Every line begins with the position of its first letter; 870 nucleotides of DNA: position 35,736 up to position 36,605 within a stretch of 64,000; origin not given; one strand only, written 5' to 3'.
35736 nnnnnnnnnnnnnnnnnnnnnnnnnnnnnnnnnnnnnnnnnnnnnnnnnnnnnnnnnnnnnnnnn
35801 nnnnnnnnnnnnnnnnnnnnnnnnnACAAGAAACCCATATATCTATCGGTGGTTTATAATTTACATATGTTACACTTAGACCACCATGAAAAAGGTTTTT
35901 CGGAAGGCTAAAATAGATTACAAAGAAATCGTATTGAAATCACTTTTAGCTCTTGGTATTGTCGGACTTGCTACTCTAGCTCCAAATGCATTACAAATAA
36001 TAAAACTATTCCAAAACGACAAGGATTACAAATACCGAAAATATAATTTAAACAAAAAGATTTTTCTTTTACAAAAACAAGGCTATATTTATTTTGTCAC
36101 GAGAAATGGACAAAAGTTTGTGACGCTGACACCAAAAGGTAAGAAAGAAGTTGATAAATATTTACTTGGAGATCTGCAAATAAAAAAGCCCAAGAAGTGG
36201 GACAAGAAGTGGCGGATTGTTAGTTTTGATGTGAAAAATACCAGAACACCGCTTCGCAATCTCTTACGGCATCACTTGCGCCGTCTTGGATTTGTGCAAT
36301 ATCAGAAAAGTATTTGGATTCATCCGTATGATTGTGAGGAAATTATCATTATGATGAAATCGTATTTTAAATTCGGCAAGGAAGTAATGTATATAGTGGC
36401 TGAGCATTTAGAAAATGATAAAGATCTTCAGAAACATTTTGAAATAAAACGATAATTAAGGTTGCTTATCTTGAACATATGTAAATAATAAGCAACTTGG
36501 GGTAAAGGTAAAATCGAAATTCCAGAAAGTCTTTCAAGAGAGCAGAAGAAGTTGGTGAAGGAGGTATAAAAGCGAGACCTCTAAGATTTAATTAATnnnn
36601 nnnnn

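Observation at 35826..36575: Displaced dnaJ 3'-end remnant downstream of the second PaaX-like gene; footprint of an insertion or recombination at dnaJ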

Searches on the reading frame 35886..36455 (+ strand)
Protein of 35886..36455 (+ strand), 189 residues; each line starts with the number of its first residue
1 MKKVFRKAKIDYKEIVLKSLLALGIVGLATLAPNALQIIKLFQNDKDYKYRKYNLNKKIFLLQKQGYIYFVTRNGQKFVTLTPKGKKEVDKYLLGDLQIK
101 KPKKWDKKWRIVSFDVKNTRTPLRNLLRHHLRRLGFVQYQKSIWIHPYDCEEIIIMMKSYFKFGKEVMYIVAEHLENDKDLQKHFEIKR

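Call 5: search_protein_families(library=pfam, proteins=[window:35886-36455:+], max_evalue=0.01)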
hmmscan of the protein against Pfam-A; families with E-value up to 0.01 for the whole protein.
window:35886-36455:+ (189 aa): 1 family
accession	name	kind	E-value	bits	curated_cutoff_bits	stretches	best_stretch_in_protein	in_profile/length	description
PF20803.2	PaaX_M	-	3e-18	66.1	24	1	103-180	2-79/83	PaaX protein central Cas2-like domain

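Call 6: search_protein_families(library=ncbifam, proteins=[window:35886-36455:+], max_evalue=0.01)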
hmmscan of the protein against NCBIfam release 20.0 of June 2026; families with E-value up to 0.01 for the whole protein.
window:35886-36455:+ (189 aa): 1 family
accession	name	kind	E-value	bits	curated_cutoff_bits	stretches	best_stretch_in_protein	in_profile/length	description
TIGR02277.1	PaaX_trns_reg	equivalog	6.1e-07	29.3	264.55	1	58-153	40-133/279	phenylacetic acid degradation operon negative regulatory protein PaaX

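Call 17: find_related_loci(query=A3, collection=metagenome_contigs, flank=3000)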
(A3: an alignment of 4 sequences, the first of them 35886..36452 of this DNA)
Query A3 (189 aa) in metagenome_contigs; peptide patterns used: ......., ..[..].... (x = any residue, [..] = any of these).
600 stretches matched a pattern (row limit reached: there are more); 3 encode a relative of the query (tblastn E <= 1e-3); 3 distinct loci.
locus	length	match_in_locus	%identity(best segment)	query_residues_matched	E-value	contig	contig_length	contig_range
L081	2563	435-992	79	1-187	4e-104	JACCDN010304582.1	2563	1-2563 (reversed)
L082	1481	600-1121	74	12-185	2e-94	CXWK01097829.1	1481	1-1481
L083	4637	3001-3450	32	41-188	6e-21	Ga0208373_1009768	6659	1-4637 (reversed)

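Call 33: find_homologous_proteins(query=window:35886-36452:+, max_evalue=0.00001)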
Query window:35886-36452:+ (189 aa): 212 proteins with E <= 0.00001 among 330 candidates; the best 120 are listed.
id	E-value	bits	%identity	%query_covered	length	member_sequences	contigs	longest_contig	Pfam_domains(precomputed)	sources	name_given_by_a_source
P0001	1.1e-119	415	100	100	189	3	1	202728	PF20803.3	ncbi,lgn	-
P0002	3.2e-97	342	82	95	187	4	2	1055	PF20803.3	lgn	-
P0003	1.8e-96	339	81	96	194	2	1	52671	PF20803.3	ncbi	-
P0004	1.7e-95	336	79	99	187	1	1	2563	PF20803.3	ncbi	-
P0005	2.2e-91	323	78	96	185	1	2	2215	PF20803.3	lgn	-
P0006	5.7e-91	321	77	97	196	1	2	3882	PF20803.3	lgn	-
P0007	9.7e-91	321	76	99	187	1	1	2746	PF20803.3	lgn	-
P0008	1.8e-89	317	77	96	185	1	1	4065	PF20803.3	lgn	-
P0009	1.9e-88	313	77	96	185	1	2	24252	PF20803.3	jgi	jgi:DNA-binding transcriptional regulator PaaX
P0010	9.3e-88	311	72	96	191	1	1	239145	PF20803.3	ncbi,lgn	-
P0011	8.0e-87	308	74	93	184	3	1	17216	PF20803.3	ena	-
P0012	3.1e-86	306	78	96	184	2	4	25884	PF20803.3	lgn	-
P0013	8.3e-81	288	70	96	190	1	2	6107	PF20803.3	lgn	-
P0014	2.3e-80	287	65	98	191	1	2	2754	PF20803.3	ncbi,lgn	-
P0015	1.2e-79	285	68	94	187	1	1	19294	PF20803.3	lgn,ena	-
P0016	7.4e-79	282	68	95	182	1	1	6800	PF20803.3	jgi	-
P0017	2.6e-76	274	63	97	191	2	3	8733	PF20803.3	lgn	-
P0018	3.3e-76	273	64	97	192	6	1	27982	PF20803.3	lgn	-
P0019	1.2e-74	268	66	95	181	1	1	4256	PF20803.3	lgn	-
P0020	6.8e-57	210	54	95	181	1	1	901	PF20803.3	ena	-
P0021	4.9e-54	201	48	97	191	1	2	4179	PF20803.3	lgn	-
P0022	5.8e-54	201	48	97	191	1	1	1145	PF20803.3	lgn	-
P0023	1.8e-53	199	52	96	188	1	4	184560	PF20803.3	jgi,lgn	jgi:DNA-binding transcriptional regulator PaaX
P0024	1.3e-52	196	53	95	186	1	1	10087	PF20803.3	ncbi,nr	ncbi:MAG: hypothetical protein PHX25_03690 [Candidatus Pacebacteria bacterium]|nr:hypothetical prote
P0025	1.4e-52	196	53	94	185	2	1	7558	PF20803.3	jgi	-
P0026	3.0e-52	195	54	95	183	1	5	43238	PF20803.3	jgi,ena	-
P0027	9.8e-52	194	58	88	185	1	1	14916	PF20803.3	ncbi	-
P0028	1.4e-50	190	49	95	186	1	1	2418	PF20803.3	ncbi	-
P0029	2.2e-50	189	48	96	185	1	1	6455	PF20803.3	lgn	-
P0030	4.7e-50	188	51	90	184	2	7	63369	PF20803.3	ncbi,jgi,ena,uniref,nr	ncbi:hypothetical protein A2996_03555 [Candidatus Campbellbacteria bacterium RIFCSPLOWO2_01_FULL_34_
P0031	8.0e-50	187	53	92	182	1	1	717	PF20803.3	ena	-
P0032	1.6e-49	186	47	99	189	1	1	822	PF20803.3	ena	-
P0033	4.7e-49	185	49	98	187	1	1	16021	PF20803.3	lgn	-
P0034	1.9e-48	183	51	94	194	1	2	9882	PF20803.3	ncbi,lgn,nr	ncbi:hypothetical protein KKG48_02500 [Patescibacteria group bacterium]|nr:hypothetical protein [Pat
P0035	3.5e-48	182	48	90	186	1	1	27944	PF20803.3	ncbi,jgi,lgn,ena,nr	ncbi:CRISPR-associated endonuclease Cas2 [Patescibacteria group bacterium]|nr:CRISPR-associated endo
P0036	1.2e-47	180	45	97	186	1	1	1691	PF20803.3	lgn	-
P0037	1.6e-47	180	48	96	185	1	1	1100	PF20803.3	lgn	-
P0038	3.3e-47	179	45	99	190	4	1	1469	PF20803.3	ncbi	-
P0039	3.8e-47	179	45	96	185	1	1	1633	PF20803.3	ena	-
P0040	4.1e-47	179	48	89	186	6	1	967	PF20803.3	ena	-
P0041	4.5e-47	178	46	96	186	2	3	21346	PF20803.3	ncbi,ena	-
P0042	4.9e-47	178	48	92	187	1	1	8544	PF20803.3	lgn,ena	-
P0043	5.2e-47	178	48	97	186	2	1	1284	PF20803.3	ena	-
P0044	1.4e-46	177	45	95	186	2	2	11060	PF20803.3,PF09827.15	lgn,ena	-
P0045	2.9e-46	176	50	90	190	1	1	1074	PF20803.3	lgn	-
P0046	4.1e-46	175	48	92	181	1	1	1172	PF20803.3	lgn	-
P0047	5.2e-46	175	45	99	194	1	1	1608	PF20803.3,PF09827.15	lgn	-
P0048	6.3e-46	175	47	91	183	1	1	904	PF20803.3,PF09827.15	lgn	-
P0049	2.4e-45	173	45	96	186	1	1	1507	PF20803.3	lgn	-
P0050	2.5e-45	173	45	96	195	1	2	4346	PF20803.3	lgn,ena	-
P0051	2.8e-45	173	48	97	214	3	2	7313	PF20803.3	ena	-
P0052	2.9e-45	172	46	94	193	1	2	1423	PF20803.3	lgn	-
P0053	3.1e-45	172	45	96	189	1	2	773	PF20803.3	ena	-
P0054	3.2e-45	172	47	95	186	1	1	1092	PF20803.3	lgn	-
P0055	7.2e-45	171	46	92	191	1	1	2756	PF20803.3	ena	-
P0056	2.2e-44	170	39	96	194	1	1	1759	PF20803.3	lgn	-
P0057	2.2e-44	170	42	96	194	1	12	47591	PF20803.3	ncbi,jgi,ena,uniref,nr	ncbi:MAG: hypothetical protein US45_C0016G0006 [Candidatus Nomurabacteria bacterium GW2011_GWA1_37_2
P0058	2.4e-44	169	40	99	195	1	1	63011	PF20803.3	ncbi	-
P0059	2.5e-44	169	45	95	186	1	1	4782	PF20803.3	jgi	-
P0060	2.6e-44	169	44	96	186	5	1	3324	PF20803.3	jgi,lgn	jgi:CRISPR-associated endonuclease Cas2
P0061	3.4e-44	169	42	96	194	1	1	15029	PF20803.3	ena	-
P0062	4.0e-44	169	45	96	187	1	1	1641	PF20803.3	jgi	-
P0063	5.8e-44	168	40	96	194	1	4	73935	PF20803.3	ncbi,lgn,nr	ncbi:hypothetical protein HYW72_01410 [Candidatus Nomurabacteria bacterium]|nr:hypothetical protein 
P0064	6.0e-44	168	43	99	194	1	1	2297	PF20803.3,PF04458.19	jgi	jgi:CRISPR-associated endonuclease Cas2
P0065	6.7e-44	168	40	96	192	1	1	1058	PF20803.3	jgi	jgi:DNA-binding transcriptional regulator PaaX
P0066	8.1e-44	168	41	96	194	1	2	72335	PF20803.3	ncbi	-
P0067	1.6e-43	167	47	81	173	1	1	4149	PF20803.3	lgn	-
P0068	2.0e-43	166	44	94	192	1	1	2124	PF20803.3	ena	-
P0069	3.7e-43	166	40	96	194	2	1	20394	PF20803.3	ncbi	ncbi:MAG: hypothetical protein V1484_00730 [bacterium]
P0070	4.5e-43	165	41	91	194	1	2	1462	PF20803.3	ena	-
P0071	6.3e-43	165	46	96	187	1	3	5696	PF20803.3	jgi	-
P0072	7.4e-43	165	43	94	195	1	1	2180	PF20803.3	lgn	-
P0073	9.0e-43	164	43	95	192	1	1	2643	PF20803.3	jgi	jgi:DNA-binding transcriptional regulator PaaX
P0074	1.4e-42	164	43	99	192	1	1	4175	PF20803.3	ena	-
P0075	2.1e-42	163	42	96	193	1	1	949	PF20803.3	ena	-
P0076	2.1e-42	163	44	94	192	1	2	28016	PF20803.3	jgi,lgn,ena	jgi:CRISPR-associated endonuclease Cas2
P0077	2.9e-42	163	40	96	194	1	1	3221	PF20803.3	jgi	-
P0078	6.4e-42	162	40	94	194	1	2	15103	PF20803.3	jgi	-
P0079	9.8e-42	161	42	99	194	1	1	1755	PF20803.3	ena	-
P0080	1.2e-41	161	43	99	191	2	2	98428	PF20803.3,PF09827.15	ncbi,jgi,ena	-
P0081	1.4e-41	160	43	95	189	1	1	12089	PF20803.3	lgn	-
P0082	2.4e-41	160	42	99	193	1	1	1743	PF20803.3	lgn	-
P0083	2.6e-41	160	38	97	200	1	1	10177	PF20803.3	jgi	jgi:hypothetical protein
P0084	2.9e-41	159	40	91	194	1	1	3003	PF20803.3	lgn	-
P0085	3.1e-41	159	41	96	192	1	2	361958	PF20803.3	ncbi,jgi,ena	ncbi:MAG: hypothetical protein WC908_00770 [Candidatus Paceibacterota bacterium]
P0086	7.3e-41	158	41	99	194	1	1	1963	PF20803.3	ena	-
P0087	7.4e-41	158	42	99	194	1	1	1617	PF20803.3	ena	-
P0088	8.1e-41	158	38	94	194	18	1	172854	PF20803.3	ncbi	-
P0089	9.7e-41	158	42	95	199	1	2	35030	PF20803.3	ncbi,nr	ncbi:hypothetical protein HY798_03225 [Candidatus Falkowbacteria bacterium]|nr:hypothetical protein 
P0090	9.8e-41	158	42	93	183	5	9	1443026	PF20803.3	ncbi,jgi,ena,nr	ncbi:TPA: hypothetical protein DCZ46_00055 [Candidatus Campbellbacteria bacterium]|nr:MAG: repressor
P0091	1.2e-40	157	43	93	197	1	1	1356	PF20803.3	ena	-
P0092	1.3e-40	157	41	99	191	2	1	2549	PF20803.3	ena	-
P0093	1.4e-39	154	41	99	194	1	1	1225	PF20803.3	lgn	-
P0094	2.4e-39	153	40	99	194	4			PF20803.3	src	-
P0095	4.3e-39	152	40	96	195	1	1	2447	PF20803.3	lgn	-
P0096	4.7e-39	152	43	91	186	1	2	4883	PF20803.3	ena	-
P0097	6.9e-39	152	37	96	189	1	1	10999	PF20803.3,PF14338.13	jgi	jgi:CRISPR-associated endonuclease Cas2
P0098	7.0e-39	152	42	100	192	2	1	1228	PF20803.3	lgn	-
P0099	7.8e-39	151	41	100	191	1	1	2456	PF20803.3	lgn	-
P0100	1.3e-38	151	42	96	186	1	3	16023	PF20803.3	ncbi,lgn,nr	ncbi:hypothetical protein L0Y69_01960 [bacterium]|nr:hypothetical protein [bacterium]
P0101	1.4e-38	151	38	96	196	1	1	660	PF20803.3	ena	-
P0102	1.6e-38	151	40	92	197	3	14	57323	PF20803.3,PF09827.15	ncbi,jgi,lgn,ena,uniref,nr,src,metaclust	ncbi:MAG: CRISPR-associated endonuclease Cas2 [Candidatus Taylorbacteria bacterium RIFCSPLOWO2_02_FU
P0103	2.2e-38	150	42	94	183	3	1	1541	PF20803.3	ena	-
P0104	3.4e-38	149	43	83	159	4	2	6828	PF20803.3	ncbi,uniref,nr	ncbi:MAG: hypothetical protein US41_C0035G0003 [Parcubacteria group bacterium GW2011_GWB1_37_13]|uni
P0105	6.3e-38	149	39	96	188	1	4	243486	PF20803.3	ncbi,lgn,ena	-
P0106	9.5e-38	148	41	91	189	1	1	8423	PF20803.3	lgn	-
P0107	1.5e-37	147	39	98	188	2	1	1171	PF20803.3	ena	-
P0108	5.3e-37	146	40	93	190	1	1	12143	PF20803.3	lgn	-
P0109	9.5e-37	145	40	93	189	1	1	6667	PF20803.3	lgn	-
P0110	1.2e-36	144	40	99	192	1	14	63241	PF20803.3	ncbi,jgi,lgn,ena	-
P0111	3.1e-36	143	38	90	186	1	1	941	PF20803.3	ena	-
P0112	3.9e-36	143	40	94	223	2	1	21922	PF20803.3,PF09827.15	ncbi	-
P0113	3.9e-36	143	39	90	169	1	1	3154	PF20803.3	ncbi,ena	-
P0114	1.0e-35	141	39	97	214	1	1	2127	PF20803.3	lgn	-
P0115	1.1e-35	141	38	99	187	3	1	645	PF20803.3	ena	-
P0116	1.5e-35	141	44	84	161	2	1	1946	PF20803.3,PF22665.4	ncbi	-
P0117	1.8e-35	141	39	97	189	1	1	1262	PF20803.3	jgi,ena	-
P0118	2.3e-35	140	42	86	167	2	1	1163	PF20803.3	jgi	jgi:DNA-binding transcriptional regulator PaaX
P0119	2.5e-35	140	40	99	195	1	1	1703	PF20803.3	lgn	-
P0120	2.8e-35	140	39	94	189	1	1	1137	PF20803.3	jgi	jgi:CRISPR/Cas system-associated endoribonuclease Cas2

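Call 34: find_encoding_contigs(protein=P0009, flank=3500, max_places=2)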
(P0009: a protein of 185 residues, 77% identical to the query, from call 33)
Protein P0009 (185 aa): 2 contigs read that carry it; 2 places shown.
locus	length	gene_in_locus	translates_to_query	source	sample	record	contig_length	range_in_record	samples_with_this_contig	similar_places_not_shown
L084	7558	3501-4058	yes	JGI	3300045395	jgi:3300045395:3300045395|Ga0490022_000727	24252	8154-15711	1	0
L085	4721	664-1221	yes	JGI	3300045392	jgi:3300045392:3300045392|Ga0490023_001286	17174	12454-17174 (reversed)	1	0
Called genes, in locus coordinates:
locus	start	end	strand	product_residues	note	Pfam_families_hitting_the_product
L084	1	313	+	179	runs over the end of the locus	PF01025:GrpE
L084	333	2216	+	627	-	PF00012:HSP70, PF06723:MreB_Mbl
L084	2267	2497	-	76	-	-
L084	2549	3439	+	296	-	PF00226:DnaJ, PF01556:DnaJ_C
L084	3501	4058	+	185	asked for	PF20803:PaaX_M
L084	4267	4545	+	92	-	-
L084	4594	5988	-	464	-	PF01406:tRNA-synt_1e, PF00133:tRNA-synt_1 (faint), PF09334:tRNA-synt_1g (faint)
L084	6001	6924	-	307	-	PF01544:CorA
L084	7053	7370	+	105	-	PF00829:Ribosomal_L21p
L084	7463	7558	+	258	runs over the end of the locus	-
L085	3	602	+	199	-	?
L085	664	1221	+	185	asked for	PF20803:PaaX_M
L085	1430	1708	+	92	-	-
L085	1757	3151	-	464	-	PF01406:tRNA-synt_1e, PF00133:tRNA-synt_1 (faint), PF09334:tRNA-synt_1g (faint)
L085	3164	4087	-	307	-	PF01544:CorA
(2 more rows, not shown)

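Call 35: find_encoding_contigs(protein=P0012, flank=3500, max_places=2)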
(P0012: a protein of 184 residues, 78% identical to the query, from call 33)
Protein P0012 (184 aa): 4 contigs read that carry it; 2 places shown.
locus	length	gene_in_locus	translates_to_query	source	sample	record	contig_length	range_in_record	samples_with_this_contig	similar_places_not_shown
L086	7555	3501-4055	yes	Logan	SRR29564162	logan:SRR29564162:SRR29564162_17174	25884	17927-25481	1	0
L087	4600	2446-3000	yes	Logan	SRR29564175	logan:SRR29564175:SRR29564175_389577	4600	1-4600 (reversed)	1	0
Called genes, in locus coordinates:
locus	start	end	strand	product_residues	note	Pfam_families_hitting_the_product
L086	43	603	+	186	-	PF01025:GrpE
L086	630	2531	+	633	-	PF00012:HSP70, PF06723:MreB_Mbl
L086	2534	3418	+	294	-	PF00226:DnaJ, PF01556:DnaJ_C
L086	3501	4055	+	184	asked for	PF20803:PaaX_M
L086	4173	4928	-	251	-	-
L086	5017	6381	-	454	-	PF01406:tRNA-synt_1e, PF09334:tRNA-synt_1g (weak), PF09190:DALR_2 (faint)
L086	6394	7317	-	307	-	PF01544:CorA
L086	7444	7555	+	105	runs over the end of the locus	PF00829:Ribosomal_L21p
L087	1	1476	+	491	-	?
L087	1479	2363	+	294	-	PF00226:DnaJ, PF01556:DnaJ_C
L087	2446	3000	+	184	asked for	PF20803:PaaX_M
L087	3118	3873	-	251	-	-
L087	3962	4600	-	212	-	?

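Call 36: find_encoding_contigs(protein=P0018, flank=3500, max_places=2)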
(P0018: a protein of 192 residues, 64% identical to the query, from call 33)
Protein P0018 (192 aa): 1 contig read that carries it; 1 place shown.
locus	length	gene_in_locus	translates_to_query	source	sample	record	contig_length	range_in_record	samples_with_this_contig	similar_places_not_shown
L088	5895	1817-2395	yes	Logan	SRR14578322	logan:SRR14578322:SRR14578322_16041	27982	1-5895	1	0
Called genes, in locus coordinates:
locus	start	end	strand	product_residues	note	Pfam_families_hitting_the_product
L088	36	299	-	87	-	-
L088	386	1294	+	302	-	PF00226:DnaJ, PF01556:DnaJ_C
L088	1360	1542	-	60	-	-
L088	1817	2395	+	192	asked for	PF20803:PaaX_M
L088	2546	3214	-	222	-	PF00520:Ion_trans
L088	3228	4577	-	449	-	PF01406:tRNA-synt_1e, PF09334:tRNA-synt_1g (weak)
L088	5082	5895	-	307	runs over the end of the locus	PF01544:CorA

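Call 37: find_encoding_contigs(protein=P0011, flank=3500, max_places=2)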
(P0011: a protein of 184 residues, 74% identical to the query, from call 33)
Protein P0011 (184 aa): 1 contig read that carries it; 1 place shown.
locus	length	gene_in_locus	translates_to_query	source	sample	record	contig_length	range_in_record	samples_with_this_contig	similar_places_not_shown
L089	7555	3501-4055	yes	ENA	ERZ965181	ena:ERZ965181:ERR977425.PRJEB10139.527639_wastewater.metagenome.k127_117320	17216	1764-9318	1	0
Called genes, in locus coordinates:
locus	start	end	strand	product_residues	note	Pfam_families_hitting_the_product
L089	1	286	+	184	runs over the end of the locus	PF01025:GrpE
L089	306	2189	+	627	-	PF00012:HSP70, PF06723:MreB_Mbl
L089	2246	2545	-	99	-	-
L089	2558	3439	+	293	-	PF00226:DnaJ, PF01556:DnaJ_C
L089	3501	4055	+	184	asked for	PF20803:PaaX_M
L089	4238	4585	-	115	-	-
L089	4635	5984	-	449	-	PF01406:tRNA-synt_1e, PF09334:tRNA-synt_1g (faint), PF09190:DALR_2 (weak)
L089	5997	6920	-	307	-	PF01544:CorA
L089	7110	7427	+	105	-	PF00829:Ribosomal_L21p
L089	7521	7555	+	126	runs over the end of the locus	-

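Call 42: find_encoding_contigs(protein=P0023, flank=3500, max_places=2)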
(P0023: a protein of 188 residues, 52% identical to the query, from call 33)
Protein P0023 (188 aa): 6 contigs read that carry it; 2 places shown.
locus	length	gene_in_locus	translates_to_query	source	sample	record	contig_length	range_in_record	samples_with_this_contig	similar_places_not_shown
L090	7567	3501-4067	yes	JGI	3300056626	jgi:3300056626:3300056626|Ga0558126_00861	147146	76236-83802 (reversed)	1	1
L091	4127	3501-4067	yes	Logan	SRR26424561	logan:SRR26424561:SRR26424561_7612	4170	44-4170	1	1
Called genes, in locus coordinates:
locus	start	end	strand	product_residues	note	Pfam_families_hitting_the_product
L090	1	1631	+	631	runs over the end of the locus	PF00012:HSP70, PF06723:MreB_Mbl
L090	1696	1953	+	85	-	-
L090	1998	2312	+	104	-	-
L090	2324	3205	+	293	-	PF00226:DnaJ, PF01556:DnaJ_C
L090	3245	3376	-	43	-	-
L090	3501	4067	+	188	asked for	PF20803:PaaX_M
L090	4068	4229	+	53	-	-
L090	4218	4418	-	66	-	PF00313:CSD, PF08206:OB_RNB (weak)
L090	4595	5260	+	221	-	PF01471:PG_binding_1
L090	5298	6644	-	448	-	PF01406:tRNA-synt_1e, PF01921:tRNA-synt_1f (faint), PF09334:tRNA-synt_1g (faint), PF09190:DALR_2 (faint), PF23493:CysS_C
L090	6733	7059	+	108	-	PF00829:Ribosomal_L21p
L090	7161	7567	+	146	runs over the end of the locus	-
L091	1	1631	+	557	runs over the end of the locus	?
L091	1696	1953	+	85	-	-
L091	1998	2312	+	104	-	-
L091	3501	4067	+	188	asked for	PF20803:PaaX_M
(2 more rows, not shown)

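Call 43: find_encoding_contigs(protein=P0030, flank=3500, max_places=2)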
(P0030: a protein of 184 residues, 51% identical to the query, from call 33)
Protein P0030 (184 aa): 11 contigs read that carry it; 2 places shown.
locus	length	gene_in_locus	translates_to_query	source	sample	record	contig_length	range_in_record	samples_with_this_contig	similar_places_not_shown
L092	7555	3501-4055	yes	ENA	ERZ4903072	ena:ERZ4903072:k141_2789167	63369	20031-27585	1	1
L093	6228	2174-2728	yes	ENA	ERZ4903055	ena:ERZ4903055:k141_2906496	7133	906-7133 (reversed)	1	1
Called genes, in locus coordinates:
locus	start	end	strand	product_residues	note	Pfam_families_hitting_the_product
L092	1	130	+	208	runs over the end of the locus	PF01386:Ribosomal_L25p, PF14693:Ribosomal_TL5_C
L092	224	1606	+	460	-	-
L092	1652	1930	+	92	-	-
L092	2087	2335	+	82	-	-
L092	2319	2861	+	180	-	PF07963:N_methyl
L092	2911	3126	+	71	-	PF01197:Ribosomal_L31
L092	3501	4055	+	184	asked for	PF20803:PaaX_M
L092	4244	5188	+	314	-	PF03462:PCRF, PF00472:RF-1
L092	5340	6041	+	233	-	PF00318:Ribosomal_S2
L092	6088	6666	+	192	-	PF22566:UBA_8 (faint), PF25025:EF-Ts_N (weak), PF00889:EF_TS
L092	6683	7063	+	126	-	-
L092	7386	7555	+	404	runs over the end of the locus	-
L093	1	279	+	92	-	?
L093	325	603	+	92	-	-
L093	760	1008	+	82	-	-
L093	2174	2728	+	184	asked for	PF20803:PaaX_M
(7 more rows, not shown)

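Call 44: find_encoding_contigs(protein=P0026, flank=3500, max_places=2)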
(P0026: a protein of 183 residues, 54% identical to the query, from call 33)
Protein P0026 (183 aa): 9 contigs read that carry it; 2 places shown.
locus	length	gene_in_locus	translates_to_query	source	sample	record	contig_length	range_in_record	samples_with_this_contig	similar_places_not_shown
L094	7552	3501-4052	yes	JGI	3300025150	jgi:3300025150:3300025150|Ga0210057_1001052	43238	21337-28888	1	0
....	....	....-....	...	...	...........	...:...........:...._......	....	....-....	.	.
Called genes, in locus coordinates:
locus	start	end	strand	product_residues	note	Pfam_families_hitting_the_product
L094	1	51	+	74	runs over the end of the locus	PF05635:23S_rRNA_IVP (weak)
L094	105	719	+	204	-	PF02163:Peptidase_M50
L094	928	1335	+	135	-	PF00164:Ribosom_S12_S23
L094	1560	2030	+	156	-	PF00177:Ribosomal_S7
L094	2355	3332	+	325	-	PF01018:GTP1_OBG, PF03193:RsgA_GTPase (faint), PF01926:MMR_HSR1, PF02421:FeoB_N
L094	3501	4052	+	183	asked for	PF20803:PaaX_M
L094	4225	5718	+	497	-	PF02934:GatB_N, PF02637:GatB_Yqey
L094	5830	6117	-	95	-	PF18895:T4SS_pilin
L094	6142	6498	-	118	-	PF18895:T4SS_pilin (weak)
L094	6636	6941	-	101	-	-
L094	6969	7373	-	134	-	PF18895:T4SS_pilin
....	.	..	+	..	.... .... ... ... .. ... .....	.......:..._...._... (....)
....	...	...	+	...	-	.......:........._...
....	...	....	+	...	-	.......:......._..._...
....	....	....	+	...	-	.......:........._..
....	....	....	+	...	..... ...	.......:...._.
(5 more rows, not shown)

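Call 50: find_encoding_contigs(protein=P0006, flank=2500, max_places=2)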
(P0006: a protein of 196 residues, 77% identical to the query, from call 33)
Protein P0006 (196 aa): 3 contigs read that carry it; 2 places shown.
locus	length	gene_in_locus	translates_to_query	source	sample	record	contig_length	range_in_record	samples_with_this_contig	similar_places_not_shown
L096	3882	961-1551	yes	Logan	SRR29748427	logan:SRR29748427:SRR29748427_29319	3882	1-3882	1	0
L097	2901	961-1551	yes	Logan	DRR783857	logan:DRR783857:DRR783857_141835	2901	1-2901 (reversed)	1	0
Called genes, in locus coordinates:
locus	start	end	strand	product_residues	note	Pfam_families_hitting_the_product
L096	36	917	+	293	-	PF00226:DnaJ, PF01556:DnaJ_C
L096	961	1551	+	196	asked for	PF20803:PaaX_M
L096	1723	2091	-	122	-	-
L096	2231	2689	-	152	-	-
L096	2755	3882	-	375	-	?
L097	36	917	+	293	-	PF00226:DnaJ, PF01556:DnaJ_C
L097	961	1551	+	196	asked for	PF20803:PaaX_M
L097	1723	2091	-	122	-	-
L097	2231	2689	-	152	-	-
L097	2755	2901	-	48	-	?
